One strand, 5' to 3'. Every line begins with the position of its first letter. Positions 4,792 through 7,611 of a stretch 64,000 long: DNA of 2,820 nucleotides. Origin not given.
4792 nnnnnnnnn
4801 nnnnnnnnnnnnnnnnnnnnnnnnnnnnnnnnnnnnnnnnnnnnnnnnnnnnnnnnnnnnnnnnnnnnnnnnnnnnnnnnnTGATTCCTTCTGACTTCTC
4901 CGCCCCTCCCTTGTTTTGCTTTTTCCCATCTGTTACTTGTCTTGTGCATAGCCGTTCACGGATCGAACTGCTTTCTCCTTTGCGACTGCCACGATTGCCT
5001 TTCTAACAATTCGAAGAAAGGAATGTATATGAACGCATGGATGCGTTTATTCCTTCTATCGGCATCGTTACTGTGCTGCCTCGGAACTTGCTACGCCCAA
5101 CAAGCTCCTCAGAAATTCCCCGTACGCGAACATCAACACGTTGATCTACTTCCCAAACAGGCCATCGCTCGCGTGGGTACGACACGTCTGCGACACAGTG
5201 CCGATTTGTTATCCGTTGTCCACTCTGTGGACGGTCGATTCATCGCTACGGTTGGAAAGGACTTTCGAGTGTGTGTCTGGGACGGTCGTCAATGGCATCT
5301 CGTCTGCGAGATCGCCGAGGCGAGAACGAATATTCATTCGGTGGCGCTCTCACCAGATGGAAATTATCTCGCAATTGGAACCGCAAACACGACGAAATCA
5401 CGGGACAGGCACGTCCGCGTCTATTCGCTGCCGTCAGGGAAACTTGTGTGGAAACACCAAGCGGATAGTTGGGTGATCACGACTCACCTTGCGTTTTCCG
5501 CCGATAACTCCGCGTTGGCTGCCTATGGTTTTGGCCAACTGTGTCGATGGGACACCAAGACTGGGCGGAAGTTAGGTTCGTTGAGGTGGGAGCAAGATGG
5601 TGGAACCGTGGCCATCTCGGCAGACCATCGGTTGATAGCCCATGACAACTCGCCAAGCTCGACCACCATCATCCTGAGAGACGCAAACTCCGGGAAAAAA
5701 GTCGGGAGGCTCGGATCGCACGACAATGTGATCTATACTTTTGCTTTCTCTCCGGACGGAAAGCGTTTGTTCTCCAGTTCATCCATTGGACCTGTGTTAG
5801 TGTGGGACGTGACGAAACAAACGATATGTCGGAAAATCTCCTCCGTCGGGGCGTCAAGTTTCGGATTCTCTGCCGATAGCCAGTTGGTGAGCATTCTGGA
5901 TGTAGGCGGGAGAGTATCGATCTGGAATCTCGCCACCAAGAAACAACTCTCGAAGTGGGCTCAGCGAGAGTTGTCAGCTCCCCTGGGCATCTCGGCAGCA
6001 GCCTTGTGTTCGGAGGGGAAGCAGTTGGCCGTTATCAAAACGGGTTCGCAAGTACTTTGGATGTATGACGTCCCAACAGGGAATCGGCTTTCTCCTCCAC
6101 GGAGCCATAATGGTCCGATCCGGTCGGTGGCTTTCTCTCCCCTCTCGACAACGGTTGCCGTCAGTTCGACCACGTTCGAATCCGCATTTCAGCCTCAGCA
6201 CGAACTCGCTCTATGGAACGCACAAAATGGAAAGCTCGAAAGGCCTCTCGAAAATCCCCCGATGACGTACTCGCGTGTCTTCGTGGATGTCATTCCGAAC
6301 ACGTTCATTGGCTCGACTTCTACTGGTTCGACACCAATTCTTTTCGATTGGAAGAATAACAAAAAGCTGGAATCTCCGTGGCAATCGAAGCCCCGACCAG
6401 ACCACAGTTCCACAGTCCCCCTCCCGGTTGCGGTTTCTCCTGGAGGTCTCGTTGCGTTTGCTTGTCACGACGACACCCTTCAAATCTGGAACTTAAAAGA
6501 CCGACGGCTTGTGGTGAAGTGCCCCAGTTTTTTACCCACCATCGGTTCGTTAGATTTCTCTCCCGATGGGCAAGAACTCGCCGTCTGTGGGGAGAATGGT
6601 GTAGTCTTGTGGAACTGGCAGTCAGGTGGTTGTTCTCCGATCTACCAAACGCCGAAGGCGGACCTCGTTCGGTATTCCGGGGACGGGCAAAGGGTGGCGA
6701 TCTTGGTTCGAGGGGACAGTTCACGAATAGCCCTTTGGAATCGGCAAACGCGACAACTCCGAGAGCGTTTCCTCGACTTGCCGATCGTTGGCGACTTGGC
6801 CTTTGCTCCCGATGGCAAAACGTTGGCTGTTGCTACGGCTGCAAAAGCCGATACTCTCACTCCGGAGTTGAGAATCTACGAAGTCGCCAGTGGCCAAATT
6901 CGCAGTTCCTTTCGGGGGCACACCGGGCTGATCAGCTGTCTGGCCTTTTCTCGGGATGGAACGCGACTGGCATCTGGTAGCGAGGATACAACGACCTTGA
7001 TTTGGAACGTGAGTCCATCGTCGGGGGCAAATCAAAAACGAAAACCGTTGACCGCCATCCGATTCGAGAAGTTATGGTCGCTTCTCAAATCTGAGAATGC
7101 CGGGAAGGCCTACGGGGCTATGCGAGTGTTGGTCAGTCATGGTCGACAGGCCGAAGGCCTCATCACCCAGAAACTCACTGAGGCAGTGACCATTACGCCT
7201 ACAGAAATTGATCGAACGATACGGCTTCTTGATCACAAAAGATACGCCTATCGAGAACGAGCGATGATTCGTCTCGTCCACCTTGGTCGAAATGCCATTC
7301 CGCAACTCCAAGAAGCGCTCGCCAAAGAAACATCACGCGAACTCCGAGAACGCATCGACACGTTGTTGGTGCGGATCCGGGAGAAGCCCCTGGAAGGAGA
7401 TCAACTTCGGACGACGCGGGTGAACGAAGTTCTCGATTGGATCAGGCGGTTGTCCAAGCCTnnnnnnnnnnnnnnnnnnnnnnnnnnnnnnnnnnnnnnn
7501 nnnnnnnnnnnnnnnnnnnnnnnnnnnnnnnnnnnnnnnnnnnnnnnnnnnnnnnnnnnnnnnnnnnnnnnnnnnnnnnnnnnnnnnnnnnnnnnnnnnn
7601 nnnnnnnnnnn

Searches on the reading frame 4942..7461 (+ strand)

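Call 52: search_protein_families(library=pfam, proteins=[window:4942-7461:+], max_evalue=0.00001)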
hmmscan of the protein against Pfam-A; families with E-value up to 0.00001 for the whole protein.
window:4942-7461:+ (840 aa): 34 families (the best 25 are shown)
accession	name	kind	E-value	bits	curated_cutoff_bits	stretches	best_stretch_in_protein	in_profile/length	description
PF25174.1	Beta-prop_THOC3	-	6.2e-55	186.5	305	3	501-691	14-201/272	THOC3 beta-propeller domain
PF25173.1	Beta-prop_WDR3_1st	-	5.1e-44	150.6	154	3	592-696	7-106/184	WDR3 first beta-propeller domain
PF23414.1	Beta-prop_EML_2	-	2.6e-39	135.7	90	3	189-339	10-162/266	Echinoderm microtubule-associated protein second beta-propeller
PF24814.1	WD40_Prp19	-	4.9e-39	134.5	320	4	346-631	5-278/281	Prp19 WD40 domain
PF24807.1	WD40_CDC20-Fz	-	1.9e-32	113.2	200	2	537-696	15-170/292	CDC20/Fizzy WD40 domain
PF24817.1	WD40_WDHD1_1st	-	2e-31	109.7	109.9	1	609-698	174-259/291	WDHD1 first WD40 domain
PF00400.38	WD40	-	6.9e-30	102.6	27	1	653-689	3-39/39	WD domain, G-beta repeat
PF25172.1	Beta-prop_WDR3_2nd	-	2.7e-25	89.6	140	1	587-705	13-124/293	WDR3 second beta-propeller domain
PF25168.1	Beta-prop_WDR36-Utp21_2nd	-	1.1e-24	87.8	84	0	97-194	209-298/335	WDR36/Utp21 second beta-propeller domain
PF25175.1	Beta-prop_WDR5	-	5.9e-23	82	250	0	618-694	57-127/296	WDR5 beta-propeller domain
PF25047.1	Beta-prop_TEP1_2nd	-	8.6e-20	71.4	89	1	649-692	78-121/255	TEP-1 second beta-propeller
PF25391.1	WD40_Gbeta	-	1.5e-18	67.4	150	0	589-689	160-254/340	G protein beta WD-40 repeat protein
PF23409.1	Beta-prop_EML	-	4.8e-18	66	88.2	0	129-301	10-195/267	Echinoderm microtubule-associated protein first beta-propeller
PF25171.1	Beta-prop_WDR36-Utp21_1st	-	7e-18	65.4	80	0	109-216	131-233/266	WDR36/Utp21 first beta-propeller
PF12894.13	ANAPC4_WD40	-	1.3e-17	64.3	22.9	0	607-670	33-89/91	Anaphase-promoting complex subunit 4 WD40 domain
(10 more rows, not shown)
